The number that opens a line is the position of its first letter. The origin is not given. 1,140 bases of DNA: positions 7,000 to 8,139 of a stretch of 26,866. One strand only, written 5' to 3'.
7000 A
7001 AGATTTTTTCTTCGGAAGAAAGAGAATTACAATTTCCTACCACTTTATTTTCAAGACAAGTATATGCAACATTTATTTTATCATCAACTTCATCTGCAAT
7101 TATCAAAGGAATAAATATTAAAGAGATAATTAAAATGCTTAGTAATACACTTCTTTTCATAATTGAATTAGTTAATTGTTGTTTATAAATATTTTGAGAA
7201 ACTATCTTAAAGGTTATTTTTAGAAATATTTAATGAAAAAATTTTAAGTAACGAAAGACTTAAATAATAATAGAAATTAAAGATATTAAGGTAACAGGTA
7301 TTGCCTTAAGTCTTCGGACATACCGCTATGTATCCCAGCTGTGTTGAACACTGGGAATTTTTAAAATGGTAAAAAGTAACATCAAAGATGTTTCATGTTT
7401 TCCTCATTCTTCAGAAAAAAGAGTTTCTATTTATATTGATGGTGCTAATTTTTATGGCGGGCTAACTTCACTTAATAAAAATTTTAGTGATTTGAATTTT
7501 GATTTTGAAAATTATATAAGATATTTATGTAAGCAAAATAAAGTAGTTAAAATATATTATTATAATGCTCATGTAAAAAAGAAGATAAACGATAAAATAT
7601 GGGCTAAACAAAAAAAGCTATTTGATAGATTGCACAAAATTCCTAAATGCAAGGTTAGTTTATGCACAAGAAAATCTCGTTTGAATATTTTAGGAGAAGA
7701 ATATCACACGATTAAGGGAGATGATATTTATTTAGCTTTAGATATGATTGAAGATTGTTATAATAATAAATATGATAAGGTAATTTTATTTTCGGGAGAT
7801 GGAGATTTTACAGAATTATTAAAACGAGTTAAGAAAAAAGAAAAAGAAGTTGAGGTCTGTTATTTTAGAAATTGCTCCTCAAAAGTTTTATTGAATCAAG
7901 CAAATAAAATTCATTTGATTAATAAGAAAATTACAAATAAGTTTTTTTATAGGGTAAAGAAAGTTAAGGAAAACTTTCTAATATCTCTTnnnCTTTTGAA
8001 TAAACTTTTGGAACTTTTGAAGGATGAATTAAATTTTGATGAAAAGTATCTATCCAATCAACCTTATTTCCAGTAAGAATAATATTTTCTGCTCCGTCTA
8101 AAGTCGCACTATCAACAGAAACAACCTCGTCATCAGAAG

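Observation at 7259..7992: NYN ribonuclease with a structured RNA leader arranged like a type III toxin-antitoxin unit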

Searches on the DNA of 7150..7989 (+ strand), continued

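Call 51: search_with_rna_model(model_id=R1, sources=[L079, L080, L081, L082, L083, L084, L085, L086, L087, L088, L089, L090, L091, L092, L093, L094, L095, L096, L097, L098, L099, L100, L101, L102, L103, L104, L105, L106, L107, L108, L109, L110, L111, L112, L113, L114, L115, L116, L117, L118, L119, L120, L121, L122, L123, L124, L125, L126, L127, L128, L129, L130, L131, L132, L133, L134, L135, L136, L137, L138, L139, L140, L141, L142, L143, L144, L145, L146, L147, L148, L149, L150, L151, L152, L153, L154, L155, L156, L157, L158, L159, L160, L161, L162, L163, L164, L165, L166, L167, L168, L169, L170, L171, L172, L173, L174, L175, L176, L177, L178], max_evalue=1)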
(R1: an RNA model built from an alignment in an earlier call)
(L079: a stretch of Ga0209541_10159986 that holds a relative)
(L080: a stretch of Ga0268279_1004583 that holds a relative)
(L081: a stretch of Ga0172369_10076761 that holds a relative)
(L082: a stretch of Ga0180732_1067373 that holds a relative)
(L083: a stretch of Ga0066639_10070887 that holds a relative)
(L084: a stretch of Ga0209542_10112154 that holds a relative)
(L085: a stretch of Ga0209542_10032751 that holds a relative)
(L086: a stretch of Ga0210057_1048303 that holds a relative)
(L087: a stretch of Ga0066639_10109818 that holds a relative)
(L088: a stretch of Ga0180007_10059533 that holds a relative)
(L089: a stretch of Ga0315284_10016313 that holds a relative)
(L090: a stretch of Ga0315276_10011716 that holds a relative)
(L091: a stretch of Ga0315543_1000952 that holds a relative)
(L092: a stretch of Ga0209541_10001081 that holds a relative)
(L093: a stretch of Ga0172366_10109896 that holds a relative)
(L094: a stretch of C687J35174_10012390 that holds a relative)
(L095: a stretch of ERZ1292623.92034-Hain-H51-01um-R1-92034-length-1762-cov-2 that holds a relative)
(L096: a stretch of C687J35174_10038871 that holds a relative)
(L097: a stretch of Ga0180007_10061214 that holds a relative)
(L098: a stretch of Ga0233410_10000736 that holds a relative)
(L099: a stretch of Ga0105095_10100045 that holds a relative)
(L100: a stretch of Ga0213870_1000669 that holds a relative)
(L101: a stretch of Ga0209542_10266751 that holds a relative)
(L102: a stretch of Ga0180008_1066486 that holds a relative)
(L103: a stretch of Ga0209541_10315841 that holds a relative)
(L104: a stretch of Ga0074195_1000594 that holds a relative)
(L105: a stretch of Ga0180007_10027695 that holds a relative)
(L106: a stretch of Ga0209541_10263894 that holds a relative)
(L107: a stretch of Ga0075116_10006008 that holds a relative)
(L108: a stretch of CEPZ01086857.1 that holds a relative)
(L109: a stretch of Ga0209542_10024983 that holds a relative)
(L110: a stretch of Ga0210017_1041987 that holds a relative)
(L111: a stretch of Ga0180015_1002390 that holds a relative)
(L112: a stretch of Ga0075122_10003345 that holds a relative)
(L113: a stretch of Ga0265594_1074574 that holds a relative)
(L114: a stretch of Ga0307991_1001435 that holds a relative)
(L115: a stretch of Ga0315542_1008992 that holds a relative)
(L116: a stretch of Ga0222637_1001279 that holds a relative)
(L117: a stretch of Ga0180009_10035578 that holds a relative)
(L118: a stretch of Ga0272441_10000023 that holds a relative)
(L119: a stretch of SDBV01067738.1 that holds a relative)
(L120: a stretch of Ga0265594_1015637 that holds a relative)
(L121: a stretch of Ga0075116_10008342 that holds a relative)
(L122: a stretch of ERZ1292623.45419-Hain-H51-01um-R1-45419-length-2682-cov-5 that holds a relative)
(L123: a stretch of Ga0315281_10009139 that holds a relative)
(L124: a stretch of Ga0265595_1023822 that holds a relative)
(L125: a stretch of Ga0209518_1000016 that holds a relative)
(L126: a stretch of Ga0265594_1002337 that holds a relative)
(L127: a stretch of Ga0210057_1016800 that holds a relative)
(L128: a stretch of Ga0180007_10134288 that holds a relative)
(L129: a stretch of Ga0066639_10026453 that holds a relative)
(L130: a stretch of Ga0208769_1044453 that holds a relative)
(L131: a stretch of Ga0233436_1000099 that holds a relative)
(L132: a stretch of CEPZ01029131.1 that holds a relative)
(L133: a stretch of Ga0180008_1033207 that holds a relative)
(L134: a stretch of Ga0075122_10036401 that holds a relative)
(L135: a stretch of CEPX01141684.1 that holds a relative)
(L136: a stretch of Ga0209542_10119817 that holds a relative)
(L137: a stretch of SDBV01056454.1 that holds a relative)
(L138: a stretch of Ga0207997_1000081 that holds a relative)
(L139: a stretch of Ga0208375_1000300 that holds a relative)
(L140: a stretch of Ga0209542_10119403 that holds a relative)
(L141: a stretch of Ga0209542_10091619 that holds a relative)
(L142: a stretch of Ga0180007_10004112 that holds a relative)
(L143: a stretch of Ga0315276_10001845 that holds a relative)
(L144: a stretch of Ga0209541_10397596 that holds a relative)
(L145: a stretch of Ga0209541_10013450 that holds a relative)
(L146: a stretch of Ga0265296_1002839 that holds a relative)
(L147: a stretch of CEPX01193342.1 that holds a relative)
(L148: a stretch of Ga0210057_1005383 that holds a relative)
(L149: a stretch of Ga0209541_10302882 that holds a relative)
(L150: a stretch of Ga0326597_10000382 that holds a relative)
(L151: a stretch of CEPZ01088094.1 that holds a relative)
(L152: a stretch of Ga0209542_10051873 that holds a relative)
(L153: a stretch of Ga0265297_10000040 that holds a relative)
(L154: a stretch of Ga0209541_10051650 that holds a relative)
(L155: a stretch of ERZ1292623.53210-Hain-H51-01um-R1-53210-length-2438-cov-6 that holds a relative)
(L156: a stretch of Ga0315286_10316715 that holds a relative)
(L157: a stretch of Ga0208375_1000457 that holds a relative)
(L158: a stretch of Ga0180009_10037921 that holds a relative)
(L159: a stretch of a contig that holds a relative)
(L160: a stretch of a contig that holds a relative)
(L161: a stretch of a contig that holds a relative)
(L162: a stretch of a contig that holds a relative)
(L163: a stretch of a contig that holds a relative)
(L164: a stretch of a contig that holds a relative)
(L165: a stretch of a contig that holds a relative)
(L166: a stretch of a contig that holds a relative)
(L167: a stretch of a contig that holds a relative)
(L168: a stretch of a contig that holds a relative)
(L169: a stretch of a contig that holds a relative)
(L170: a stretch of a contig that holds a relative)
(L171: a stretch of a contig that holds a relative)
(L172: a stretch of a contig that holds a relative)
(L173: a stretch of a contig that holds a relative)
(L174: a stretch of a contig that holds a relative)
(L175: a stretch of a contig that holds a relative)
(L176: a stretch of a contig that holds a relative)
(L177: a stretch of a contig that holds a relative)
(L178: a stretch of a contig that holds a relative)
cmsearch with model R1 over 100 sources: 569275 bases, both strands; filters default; matches with E-value up to 1: 101.
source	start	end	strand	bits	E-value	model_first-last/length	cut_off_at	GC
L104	2412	2462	-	76.8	1.4e-17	1-51/51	no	0.47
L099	1432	1483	-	76.3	2e-17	1-51/51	no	0.52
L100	550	601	+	76.3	2e-17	1-51/51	no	0.52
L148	585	636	-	76.3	2e-17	1-51/51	no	0.52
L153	1093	1144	-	76.3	2e-17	1-51/51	no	0.52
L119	1805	1856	-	76.2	2.1e-17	1-51/51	no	0.52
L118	3687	3737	+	75.8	2.7e-17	1-51/51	no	0.47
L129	742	792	+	75.8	2.7e-17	1-51/51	no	0.47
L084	2815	2866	+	75.5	3.3e-17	1-51/51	no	0.5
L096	2513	2564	+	75.5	3.3e-17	1-51/51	no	0.5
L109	6622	6673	+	75.5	3.3e-17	1-51/51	no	0.5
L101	48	98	+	75.4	3.4e-17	1-51/51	no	0.49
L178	1790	1840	-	75.4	3.4e-17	1-51/51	no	0.49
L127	2987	3038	-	75.4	3.4e-17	1-51/51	no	0.52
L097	1284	1335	+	75.4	3.5e-17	1-51/51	no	0.54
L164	1628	1679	+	75.1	4.1e-17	1-51/51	no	0.48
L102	674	724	-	75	4.4e-17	1-51/51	no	0.45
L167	1792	1842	+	74.6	5.5e-17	1-51/51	no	0.47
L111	165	215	+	74.6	5.5e-17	1-51/51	no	0.47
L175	5495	5545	+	74.3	6.6e-17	1-51/51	no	0.51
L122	1094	1145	-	74.3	6.8e-17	1-51/51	no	0.48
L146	12385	12436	-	74.2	7.2e-17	1-51/51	no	0.56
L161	1293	1343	-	74.2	7.2e-17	1-51/51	no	0.53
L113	658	708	-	74.1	7.4e-17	1-51/51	no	0.47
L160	4210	4260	+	74.1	7.7e-17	1-51/51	no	0.47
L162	5139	5189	-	74.1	7.7e-17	1-51/51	no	0.47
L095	1582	1632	-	74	8e-17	1-51/51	no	0.45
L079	697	748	+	73.8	9.3e-17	1-51/51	no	0.5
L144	804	855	-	73.7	9.7e-17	1-51/51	no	0.5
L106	105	156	+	73.7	9.9e-17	1-51/51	no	0.54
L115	4883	4934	+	73.4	1.1e-16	1-51/51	no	0.5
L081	1980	2031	-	73.3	1.2e-16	1-51/51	no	0.48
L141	3115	3166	+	73.3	1.2e-16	1-51/51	no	0.48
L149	751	802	+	73.3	1.2e-16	1-51/51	no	0.48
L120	1381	1432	-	73.2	1.3e-16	1-51/51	no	0.5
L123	8290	8341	-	73.2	1.3e-16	1-51/51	no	0.5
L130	678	729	+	73.2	1.3e-16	1-51/51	no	0.5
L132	104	155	+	73.2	1.3e-16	1-51/51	no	0.5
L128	905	955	-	73.1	1.4e-16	1-51/51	no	0.47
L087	888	939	-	72.4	2.1e-16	1-51/51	no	0.48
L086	1816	1867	+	72.4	2.2e-16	1-51/51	no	0.5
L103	1172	1223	-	72.4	2.2e-16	1-51/51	no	0.5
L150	1594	1644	+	71.9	2.8e-16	1-51/51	no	0.53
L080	2273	2324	-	71.8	3e-16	1-51/51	no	0.48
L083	1479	1530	-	71.8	3e-16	1-51/51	no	0.48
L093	724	775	+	71.8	3e-16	1-51/51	no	0.48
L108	116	167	+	71.8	3e-16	1-51/51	no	0.48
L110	1540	1591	+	71.8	3e-16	1-51/51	no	0.48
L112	3978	4029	-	71.8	3e-16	1-51/51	no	0.48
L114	8707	8758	+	71.8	3e-16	1-51/51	no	0.48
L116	3278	3329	+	71.8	3e-16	1-51/51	no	0.48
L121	2271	2322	+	71.8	3e-16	1-51/51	no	0.48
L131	5075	5126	+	71.8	3e-16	1-51/51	no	0.48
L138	5851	5902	-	71.8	3e-16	1-51/51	no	0.48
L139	2072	2123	+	71.8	3e-16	1-51/51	no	0.48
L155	1620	1671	-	71.8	3e-16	1-51/51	no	0.48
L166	793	844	-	71.8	3e-16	1-51/51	no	0.48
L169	1840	1891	-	71.8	3e-16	1-51/51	no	0.48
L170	5864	5915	-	71.8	3e-16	1-51/51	no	0.48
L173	4337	4388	+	71.8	3e-16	1-51/51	no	0.48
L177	2416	2467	-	71.8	3e-16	1-51/51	no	0.48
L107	108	160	+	71.7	3.3e-16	1-51/51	no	0.49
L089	8386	8437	+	71.5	3.6e-16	1-51/51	no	0.42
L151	883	933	+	71.5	3.7e-16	1-51/51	no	0.51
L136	1950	2000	+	71.1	4.6e-16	1-51/51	no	0.51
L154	533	583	-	71.1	4.6e-16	1-51/51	no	0.51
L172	1039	1089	-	71.1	4.6e-16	1-51/51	no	0.51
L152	1738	1789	-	70.7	6.1e-16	1-51/51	no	0.5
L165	798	849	+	70.7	6.1e-16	1-51/51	no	0.5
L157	5442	5493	+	70.5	6.5e-16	1-51/51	no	0.54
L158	1235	1285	-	70.1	8.5e-16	1-51/51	no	0.47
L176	1887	1939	-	69.8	1e-15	1-51/51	no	0.53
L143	3653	3703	-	69.5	1.2e-15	1-51/51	no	0.49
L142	3421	3471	-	69.4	1.3e-15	1-51/51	no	0.53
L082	250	301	+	69.3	1.4e-15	1-51/51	no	0.46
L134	1971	2021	+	69.3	1.4e-15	1-51/51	no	0.47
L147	853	904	+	69.2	1.5e-15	1-51/51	no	0.5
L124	2392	2443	+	69.2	1.5e-15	1-51/51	no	0.5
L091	302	354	+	69.1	1.6e-15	1-51/51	no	0.51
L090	6233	6285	+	69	1.7e-15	1-51/51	no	0.51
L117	1080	1132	+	69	1.7e-15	1-51/51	no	0.51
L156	3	55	+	69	1.7e-15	1-51/51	no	0.51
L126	2806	2857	+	68.7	2e-15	1-51/51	no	0.5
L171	11593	11644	+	68.7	2e-15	1-51/51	no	0.5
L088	324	375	-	68.7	2.1e-15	1-51/51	no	0.56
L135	13037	13088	+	68.5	2.3e-15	1-51/51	no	0.5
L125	5266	5317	-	68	3.1e-15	1-51/51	no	0.48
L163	854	904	-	67.8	3.4e-15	1-51/51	no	0.47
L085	5095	5146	-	67.8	3.5e-15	1-51/51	no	0.54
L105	1546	1596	+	66.9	6.1e-15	1-51/51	no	0.45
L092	6768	6819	+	66.8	6.3e-15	1-51/51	no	0.56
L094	2922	2973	+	66.8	6.3e-15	1-51/51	no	0.56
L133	1393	1443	-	66.6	7.2e-15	1-51/51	no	0.53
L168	107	157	-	66.6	7.2e-15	1-51/51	no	0.53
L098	7243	7293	+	65.5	1.4e-14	1-51/51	no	0.47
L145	1169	1221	+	65.3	1.5e-14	1-51/51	no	0.58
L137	4023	4075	-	64.4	2.7e-14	1-51/51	no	0.45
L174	3914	3964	-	56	4.5e-12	1-51/51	no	0.57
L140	85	135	-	54.3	1.2e-11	1-51/51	no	0.55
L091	1048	1096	+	51.3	7.6e-11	1-51/51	no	0.51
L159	1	43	+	46.9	1.1e-09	9-51/51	5'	0.56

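Call 77: search_rna_families(source=L028, start=2870, end=3010, threshold=evalue, max_evalue=10)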
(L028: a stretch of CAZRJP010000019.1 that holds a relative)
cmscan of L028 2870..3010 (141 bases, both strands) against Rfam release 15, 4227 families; matches with E-value up to 10: 1.
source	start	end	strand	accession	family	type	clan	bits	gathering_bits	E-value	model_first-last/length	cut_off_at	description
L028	2921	3001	-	RF01420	snoR113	Gene; snRNA; snoRNA; CD-box;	-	12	47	4.4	1-103/103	no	Small nucleolar RNA snoR113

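Call 78: search_rna_families(source=L035, start=2860, end=3000, threshold=evalue, max_evalue=10)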
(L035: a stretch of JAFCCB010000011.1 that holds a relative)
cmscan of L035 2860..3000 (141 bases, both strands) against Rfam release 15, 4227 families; matches with E-value up to 10: 1.
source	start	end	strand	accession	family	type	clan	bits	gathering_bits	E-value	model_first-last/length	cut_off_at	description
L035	2970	2998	+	RF02653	StyR-143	Gene; sRNA;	-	13.8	176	0.75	1-29/144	no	Salmonella enterica Typhi npcRNA 143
